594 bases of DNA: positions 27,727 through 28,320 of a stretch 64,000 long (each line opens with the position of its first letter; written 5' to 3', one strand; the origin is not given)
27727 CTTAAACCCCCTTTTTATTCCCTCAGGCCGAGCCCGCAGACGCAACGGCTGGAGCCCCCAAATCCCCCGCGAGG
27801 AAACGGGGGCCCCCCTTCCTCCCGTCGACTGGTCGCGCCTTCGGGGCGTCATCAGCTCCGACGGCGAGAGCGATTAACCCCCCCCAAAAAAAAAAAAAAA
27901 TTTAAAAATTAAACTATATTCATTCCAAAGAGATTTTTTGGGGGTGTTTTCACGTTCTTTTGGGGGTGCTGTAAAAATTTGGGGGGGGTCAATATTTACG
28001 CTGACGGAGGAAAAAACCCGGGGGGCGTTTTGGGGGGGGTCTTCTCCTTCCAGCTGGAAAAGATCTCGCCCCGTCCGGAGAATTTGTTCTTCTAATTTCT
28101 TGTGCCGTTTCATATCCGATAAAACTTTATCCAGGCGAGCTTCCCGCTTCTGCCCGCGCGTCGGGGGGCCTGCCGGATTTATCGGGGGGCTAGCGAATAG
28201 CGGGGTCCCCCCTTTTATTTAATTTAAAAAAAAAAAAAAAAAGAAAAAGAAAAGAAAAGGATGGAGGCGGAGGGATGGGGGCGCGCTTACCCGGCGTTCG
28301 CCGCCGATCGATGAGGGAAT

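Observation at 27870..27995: Convergent HIRIP3 and PAGR1 coding regions meet at a shared TTAA, but the PAGR1 overlap is probably an artefact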

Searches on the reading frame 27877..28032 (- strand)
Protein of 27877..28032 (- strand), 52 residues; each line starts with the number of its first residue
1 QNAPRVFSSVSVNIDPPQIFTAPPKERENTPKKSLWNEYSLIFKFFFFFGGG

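Call 31: search_protein_families(library=pfam, proteins=[window:27877-28032:-], max_evalue=0.01)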
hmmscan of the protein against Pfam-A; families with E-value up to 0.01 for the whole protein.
seq(52 aa): 0 families

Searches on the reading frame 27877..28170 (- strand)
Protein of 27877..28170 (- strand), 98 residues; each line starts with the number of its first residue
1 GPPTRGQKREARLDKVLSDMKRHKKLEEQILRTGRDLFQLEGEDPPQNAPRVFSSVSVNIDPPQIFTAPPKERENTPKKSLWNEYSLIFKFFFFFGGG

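Call 28: find_homologous_proteins(query=window:27877-28170:-, max_evalue=0.001)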
Query seq(98 aa) (98 aa): 37 proteins with E <= 0.001 among 38 candidates.
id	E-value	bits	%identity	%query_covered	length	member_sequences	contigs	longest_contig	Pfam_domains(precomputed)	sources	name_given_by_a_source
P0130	2.1e-19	88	93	44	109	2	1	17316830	PF15364.12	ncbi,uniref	ncbi:PAXIP1-associated glutamate-rich protein 1, partial [Strix uralensis]|uniref:PAXIP1-associated 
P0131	7.2e-19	86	85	54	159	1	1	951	PF15364.12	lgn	-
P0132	3.8e-17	80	79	54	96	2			PF15364.12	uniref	uniref:Uncharacterized protein n=1 Tax=Geospiza parvula TaxID=87175 RepID=A0A8C3MQ51_GEOPR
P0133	2.6e-16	78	79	54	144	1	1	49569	PF15364.12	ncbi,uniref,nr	ncbi:PAXIP1-associated glutamate-rich protein 1 [Passer montanus]|uniref:PAXIP1-associated glutamate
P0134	2.6e-16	78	79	54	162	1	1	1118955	PF15364.12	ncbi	ncbi:PAXIP1-associated glutamate-rich protein 1A-like [Passerculus sandwichensis]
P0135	5.0e-16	77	77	54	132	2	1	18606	PF15364.12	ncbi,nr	ncbi:PAGR1 protein, partial [Molothrus ater]|nr:PAGR1 protein [Molothrus ater]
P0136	1.2e-15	75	74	58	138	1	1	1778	PF15364.12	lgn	-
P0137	1.9e-15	75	71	59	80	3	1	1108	PF15364.12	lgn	-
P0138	5.2e-15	73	74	58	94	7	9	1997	PF15364.12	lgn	-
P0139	5.5e-15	73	72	58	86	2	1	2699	PF15364.12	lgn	-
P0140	7.4e-15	73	82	46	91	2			PF15364.12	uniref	uniref:PAXIP1-associated glutamate-rich protein 1 n=2 Tax=Jaculus jaculus TaxID=51337 RepID=A0A8C5KV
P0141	1.2e-14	72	85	47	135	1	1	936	PF15364.12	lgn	-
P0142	1.4e-14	72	86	45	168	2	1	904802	PF15364.12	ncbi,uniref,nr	ncbi:PAXIP1-associated glutamate-rich protein 1 isoform X2 [Catharus ustulatus]|uniref:PAXIP1-associ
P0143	1.7e-14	72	73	56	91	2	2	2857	PF15364.12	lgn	-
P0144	1.8e-14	72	73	56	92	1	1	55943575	PF15364.12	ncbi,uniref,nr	ncbi:PAGR1 [Cervus elaphus hippelaphus]|uniref:PAGR1 n=1 Tax=Cervus elaphus hippelaphus TaxID=46360 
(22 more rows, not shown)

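Call 51: find_encoding_contigs(protein=P0130, flank=6000, max_places=1)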
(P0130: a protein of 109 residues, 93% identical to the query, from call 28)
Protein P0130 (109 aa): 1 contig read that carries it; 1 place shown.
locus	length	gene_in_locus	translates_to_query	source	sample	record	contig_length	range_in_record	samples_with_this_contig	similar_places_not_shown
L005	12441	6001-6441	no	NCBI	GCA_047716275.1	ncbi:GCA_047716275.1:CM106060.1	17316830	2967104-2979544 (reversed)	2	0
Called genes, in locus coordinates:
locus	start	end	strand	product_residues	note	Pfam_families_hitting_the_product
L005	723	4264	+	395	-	-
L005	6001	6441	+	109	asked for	PF15364:PAXIP1_C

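Call 65: find_encoding_contigs(protein=window:27877-28113:-, flank=2000, max_places=6)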
Protein seq(79 aa) (79 aa): no gene with exactly this product is on record in the collection.

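Call 66: list_cluster_members(proteins=[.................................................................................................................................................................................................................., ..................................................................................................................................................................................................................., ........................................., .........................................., window:27877-28113:-])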
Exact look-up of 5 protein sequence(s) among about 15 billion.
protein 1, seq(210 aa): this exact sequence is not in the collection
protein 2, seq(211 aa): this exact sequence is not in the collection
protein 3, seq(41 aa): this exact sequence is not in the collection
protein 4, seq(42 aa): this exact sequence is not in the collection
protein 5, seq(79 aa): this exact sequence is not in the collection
